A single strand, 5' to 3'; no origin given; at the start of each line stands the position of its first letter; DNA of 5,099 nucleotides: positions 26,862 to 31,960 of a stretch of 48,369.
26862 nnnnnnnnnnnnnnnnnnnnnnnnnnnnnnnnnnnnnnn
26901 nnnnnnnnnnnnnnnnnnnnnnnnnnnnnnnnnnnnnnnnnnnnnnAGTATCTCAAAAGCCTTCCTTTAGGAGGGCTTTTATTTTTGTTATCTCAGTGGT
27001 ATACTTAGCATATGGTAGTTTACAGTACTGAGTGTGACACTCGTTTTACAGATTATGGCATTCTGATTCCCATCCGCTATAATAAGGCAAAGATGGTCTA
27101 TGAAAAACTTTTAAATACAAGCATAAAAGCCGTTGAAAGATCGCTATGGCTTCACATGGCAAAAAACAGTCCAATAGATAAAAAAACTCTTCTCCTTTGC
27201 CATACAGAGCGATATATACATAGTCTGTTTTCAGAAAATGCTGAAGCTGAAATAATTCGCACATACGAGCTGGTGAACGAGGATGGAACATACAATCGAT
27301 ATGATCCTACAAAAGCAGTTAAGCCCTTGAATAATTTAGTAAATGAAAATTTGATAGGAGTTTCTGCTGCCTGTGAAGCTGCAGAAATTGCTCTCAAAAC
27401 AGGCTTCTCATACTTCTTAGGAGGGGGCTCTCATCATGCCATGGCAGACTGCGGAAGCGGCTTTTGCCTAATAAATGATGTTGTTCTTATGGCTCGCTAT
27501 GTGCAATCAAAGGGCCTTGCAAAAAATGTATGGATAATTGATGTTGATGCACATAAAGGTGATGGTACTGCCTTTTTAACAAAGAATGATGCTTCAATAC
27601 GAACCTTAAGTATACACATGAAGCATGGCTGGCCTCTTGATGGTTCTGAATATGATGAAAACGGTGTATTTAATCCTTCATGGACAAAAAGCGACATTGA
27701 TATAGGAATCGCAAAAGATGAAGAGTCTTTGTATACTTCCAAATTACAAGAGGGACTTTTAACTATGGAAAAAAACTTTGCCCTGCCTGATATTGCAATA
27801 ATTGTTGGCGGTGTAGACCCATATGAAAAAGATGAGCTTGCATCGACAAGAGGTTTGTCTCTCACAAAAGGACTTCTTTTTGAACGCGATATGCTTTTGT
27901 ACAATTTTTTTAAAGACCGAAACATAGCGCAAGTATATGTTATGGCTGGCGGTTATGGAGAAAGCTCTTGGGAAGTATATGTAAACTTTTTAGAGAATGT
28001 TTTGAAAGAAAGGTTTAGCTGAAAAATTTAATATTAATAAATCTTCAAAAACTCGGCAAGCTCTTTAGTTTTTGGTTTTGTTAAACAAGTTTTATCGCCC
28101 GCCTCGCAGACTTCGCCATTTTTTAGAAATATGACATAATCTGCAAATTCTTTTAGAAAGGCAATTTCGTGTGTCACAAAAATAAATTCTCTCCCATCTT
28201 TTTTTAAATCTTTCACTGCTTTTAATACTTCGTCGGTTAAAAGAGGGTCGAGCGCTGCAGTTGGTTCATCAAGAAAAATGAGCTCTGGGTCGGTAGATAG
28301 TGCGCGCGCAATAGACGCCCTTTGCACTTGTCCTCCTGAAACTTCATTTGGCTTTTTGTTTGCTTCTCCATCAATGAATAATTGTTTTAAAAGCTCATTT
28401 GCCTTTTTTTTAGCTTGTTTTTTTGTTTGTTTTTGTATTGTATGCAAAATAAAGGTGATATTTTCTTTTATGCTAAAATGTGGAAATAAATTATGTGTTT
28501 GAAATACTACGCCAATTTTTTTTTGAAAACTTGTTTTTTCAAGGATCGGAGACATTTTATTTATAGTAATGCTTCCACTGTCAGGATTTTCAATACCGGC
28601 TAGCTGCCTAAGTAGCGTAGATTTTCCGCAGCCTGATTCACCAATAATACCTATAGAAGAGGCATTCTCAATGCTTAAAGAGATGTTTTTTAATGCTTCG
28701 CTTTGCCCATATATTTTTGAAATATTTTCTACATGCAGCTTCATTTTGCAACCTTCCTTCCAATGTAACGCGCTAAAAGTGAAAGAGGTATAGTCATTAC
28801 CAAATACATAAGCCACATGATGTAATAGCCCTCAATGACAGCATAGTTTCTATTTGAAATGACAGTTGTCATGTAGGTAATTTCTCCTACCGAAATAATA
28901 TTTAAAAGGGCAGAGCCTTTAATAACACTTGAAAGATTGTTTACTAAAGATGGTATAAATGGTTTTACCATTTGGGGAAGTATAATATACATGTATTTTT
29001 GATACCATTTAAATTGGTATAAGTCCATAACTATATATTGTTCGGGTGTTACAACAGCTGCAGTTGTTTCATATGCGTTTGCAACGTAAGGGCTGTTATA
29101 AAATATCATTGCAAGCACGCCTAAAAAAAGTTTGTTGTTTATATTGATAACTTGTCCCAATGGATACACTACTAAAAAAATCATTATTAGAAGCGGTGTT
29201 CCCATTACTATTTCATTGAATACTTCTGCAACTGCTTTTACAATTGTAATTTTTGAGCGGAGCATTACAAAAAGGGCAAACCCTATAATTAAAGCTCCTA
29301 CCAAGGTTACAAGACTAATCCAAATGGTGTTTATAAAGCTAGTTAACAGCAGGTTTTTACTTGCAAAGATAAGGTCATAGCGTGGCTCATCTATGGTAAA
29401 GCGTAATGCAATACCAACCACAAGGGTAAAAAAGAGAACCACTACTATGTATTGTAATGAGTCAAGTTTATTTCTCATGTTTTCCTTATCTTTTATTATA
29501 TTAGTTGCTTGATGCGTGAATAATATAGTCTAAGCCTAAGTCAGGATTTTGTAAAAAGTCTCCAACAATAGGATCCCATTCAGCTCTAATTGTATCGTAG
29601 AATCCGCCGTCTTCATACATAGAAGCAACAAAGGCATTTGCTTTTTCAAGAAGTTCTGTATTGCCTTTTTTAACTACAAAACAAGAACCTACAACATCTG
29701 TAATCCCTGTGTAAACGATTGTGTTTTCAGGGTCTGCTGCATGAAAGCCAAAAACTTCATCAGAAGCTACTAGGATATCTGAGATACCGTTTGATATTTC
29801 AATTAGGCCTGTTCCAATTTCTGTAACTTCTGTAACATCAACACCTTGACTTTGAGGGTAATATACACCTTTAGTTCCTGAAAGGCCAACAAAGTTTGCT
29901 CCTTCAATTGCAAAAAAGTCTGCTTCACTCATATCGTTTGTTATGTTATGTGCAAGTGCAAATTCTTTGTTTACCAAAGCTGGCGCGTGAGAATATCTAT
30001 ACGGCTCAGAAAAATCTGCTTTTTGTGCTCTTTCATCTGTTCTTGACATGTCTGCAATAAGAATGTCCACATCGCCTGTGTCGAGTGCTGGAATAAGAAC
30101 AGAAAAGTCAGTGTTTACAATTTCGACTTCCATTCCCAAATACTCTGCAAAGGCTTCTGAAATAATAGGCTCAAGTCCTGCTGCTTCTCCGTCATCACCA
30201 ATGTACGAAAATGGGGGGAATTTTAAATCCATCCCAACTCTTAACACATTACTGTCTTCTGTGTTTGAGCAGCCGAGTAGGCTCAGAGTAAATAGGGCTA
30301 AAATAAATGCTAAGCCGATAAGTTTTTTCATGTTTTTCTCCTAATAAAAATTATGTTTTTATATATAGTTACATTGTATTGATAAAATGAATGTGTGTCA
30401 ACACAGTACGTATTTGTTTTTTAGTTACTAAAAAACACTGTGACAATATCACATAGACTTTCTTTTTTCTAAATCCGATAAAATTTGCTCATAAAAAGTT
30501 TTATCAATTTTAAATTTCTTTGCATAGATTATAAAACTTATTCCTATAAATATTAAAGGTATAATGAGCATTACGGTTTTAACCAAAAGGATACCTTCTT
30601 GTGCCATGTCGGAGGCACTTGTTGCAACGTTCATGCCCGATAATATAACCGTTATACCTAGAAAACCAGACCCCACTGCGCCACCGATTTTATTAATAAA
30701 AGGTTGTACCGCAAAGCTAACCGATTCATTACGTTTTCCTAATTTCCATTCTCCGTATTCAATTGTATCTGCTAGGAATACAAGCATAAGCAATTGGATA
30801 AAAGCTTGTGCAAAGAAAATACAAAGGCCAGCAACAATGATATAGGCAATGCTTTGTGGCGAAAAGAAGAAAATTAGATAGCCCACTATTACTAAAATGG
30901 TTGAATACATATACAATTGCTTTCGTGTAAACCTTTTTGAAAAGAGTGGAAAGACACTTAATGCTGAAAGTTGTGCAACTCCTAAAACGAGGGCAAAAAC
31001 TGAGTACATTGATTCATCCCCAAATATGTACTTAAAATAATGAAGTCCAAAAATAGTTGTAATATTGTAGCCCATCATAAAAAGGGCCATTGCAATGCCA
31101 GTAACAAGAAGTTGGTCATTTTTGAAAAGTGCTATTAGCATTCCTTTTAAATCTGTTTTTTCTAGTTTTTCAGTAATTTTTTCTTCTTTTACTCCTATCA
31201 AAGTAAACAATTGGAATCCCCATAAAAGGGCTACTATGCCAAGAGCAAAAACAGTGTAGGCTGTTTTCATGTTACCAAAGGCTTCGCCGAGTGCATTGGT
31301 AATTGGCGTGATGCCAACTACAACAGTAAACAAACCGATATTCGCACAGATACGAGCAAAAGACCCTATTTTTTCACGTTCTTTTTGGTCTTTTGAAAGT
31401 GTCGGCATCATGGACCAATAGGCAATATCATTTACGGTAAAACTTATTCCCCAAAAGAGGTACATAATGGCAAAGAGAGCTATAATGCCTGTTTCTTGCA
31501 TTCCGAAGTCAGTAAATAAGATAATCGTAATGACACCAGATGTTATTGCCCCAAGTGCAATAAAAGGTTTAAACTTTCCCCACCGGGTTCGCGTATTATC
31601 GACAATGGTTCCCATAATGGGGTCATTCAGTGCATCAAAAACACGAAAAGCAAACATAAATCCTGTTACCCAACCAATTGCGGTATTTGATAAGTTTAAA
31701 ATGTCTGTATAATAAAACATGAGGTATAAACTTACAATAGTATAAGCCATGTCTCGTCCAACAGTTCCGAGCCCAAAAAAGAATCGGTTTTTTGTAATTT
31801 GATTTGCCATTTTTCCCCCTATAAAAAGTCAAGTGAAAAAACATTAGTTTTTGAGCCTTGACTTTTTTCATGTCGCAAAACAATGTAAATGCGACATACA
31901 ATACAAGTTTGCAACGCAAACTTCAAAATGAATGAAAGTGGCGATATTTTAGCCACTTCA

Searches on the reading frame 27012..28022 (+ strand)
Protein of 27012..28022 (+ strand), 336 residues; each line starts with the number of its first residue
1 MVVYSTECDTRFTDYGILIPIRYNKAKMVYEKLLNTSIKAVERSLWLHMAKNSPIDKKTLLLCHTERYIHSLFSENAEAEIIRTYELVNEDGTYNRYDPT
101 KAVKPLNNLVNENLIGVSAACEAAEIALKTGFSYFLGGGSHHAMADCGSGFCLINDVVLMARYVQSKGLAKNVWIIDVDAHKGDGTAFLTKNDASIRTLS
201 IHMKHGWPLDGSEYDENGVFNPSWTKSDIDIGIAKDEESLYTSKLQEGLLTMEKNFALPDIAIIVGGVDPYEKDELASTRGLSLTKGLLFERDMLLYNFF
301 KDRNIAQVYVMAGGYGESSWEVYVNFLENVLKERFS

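Call 3: search_protein_families(library=pfam, proteins=[window:27012-28022:+], max_evalue=0.01)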
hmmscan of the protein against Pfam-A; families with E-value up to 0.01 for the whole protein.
window:27012-28022:+ (336 aa): 1 family
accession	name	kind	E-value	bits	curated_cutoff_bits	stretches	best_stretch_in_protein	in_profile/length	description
PF00850.24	Hist_deacetyl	-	2.1e-39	136.1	27.9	1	24-320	6-287/298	Histone deacetylase domain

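Call 4: search_protein_families(library=ncbifam, proteins=[window:27012-28022:+], max_evalue=0.01)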
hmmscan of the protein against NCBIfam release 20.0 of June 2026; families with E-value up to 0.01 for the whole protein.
window:27012-28022:+ (336 aa): 0 families

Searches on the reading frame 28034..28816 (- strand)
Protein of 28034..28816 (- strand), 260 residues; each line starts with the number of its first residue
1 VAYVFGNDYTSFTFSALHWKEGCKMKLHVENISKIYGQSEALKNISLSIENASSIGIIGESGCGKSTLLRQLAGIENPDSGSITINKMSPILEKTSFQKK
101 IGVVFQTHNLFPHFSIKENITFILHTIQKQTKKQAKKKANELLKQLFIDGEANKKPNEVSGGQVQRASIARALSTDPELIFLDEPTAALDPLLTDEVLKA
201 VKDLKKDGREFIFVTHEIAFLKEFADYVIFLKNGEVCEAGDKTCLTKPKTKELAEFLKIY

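Call 35: search_protein_families(library=pfam, proteins=[window:28034-28816:-], max_evalue=0.001)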
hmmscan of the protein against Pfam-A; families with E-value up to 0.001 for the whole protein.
window:28034-28816:- (260 aa): 4 families
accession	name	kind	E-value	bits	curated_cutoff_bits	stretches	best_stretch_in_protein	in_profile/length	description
PF00005.33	ABC_tran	-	2.9e-36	125.5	25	1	42-187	1-137/137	ABC transporter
PF13304.12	AAA_21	-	9.7e-10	39.4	27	1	156-220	235-302/304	AAA domain, putative AbiEii toxin, Type IV TA system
PF13401.12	AAA_22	-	3.1e-06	27.9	27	1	51-206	4-109/130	AAA domain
PF02463.25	SMC_N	-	0.00036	20.5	40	1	54-224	26-205/220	RecF/RecN/SMC N terminal domain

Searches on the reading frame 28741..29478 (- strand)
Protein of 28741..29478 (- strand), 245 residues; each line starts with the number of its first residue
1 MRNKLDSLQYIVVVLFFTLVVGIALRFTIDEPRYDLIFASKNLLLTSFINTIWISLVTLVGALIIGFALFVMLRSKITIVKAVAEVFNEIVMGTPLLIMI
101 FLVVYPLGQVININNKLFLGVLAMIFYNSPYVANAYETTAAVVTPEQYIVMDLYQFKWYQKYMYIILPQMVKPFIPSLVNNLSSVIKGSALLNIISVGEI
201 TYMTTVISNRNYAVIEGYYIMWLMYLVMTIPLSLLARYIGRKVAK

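Call 35: search_protein_families(library=pfam, proteins=[window:28741-29478:-], max_evalue=0.001)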
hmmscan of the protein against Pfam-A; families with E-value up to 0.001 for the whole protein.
window:28741-29478:- (245 aa): 1 family
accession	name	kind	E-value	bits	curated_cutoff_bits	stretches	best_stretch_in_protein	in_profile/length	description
PF00528.27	BPD_transp_1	-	3.4e-13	50.1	26.4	1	69-244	6-183/184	Binding-protein-dependent transport system inner membrane component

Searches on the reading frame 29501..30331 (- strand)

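Call 35: search_protein_families(library=pfam, proteins=[window:29501-30331:-], max_evalue=0.001)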
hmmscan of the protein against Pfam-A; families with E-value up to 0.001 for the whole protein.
window:29501-30331:- (276 aa): 1 family
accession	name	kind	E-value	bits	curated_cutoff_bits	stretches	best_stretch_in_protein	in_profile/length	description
PF00497.25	SBP_bac_3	-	1e-32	113.1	26.4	1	30-252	1-129/132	Bacterial extracellular solute-binding proteins, family 3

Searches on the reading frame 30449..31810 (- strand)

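Call 35: search_protein_families(library=pfam, proteins=[window:30449-31810:-], max_evalue=0.001)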
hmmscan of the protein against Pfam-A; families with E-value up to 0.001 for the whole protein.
window:30449-31810:- (453 aa): 2 families
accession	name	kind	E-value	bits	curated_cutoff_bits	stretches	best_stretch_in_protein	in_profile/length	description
PF13347.12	MFS_2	-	1.3e-75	255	27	1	11-436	1-426/427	MFS/sugar transport protein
PF07690.21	MFS_1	-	5.6e-15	55.5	33.4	1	15-380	4-346/347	Major Facilitator Superfamily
